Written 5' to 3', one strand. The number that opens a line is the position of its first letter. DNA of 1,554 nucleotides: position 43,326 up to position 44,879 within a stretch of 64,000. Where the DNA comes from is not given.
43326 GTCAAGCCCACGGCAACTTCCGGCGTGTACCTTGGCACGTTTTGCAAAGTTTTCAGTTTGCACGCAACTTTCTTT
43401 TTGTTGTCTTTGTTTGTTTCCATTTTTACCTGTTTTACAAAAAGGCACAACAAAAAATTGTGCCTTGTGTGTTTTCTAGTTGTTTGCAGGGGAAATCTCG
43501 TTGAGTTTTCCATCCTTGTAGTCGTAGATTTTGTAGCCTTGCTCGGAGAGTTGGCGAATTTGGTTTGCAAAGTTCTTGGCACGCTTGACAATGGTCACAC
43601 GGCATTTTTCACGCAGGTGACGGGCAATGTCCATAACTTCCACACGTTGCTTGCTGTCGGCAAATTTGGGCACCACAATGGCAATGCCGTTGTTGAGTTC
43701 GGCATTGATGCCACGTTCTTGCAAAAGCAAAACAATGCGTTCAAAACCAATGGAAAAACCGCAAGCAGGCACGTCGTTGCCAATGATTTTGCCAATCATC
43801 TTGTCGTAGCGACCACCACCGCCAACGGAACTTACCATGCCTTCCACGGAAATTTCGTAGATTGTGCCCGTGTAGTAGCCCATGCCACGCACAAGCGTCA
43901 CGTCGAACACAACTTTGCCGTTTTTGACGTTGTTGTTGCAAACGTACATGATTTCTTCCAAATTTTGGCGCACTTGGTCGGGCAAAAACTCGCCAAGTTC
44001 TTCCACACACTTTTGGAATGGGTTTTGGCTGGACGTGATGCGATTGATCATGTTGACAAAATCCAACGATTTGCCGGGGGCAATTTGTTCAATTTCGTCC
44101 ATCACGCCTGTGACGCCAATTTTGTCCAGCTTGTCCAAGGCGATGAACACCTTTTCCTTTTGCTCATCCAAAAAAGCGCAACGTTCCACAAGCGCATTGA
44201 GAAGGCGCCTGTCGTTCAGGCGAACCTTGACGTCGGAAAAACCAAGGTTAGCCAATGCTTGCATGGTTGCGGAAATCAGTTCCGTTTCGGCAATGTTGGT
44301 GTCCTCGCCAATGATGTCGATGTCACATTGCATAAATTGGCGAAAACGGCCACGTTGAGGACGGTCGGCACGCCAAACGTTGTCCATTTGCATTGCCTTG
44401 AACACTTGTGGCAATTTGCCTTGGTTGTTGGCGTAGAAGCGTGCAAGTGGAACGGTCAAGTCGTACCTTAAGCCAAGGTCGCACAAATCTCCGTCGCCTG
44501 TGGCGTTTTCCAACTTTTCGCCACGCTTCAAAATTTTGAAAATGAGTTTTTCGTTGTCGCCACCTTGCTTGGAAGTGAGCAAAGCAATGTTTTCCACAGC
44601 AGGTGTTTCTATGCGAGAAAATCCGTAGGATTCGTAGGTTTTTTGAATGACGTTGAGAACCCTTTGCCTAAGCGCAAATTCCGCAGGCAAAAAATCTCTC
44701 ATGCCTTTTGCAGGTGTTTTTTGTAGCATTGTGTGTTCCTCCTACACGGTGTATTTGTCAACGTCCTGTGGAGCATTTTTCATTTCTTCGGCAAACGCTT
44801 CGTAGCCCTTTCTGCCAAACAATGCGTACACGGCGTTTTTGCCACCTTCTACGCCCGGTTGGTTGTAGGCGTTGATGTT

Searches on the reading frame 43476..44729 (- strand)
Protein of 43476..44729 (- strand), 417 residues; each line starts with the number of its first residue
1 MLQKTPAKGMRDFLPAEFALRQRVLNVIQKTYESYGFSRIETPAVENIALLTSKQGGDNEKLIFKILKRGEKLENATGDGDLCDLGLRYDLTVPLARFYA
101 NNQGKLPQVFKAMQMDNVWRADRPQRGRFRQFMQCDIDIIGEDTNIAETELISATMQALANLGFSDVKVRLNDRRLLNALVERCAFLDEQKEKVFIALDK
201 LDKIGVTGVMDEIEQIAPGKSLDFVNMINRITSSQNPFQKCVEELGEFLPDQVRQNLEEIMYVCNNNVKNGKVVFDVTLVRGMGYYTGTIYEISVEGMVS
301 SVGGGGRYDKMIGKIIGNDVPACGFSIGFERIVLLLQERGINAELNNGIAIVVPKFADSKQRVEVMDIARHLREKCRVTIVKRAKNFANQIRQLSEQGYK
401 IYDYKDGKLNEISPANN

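Call 38: search_protein_families(library=pfam, proteins=[window:43476-44729:-], max_evalue=0.001)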
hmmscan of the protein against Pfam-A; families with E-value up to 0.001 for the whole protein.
window:43476-44729:- (417 aa): 4 families
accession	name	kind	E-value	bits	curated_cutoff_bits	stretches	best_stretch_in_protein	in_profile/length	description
PF13393.11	tRNA-synt_His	-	1.8e-44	152.7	25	1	9-332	1-308/308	Histidyl-tRNA synthetase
PF00587.30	tRNA-synt_2b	-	0.0004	20.9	29.3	0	102-213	31-137/179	tRNA synthetase class II core domain (G, H, P, S and T)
PF00152.25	tRNA-synt_2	-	0.00057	19.5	25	0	14-48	18-52/308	tRNA synthetases class II (D, K and N)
PF01409.25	tRNA-synt_2d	-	0.00059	19.8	19.8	0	85-172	81-163/246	tRNA synthetases class II core domain (F)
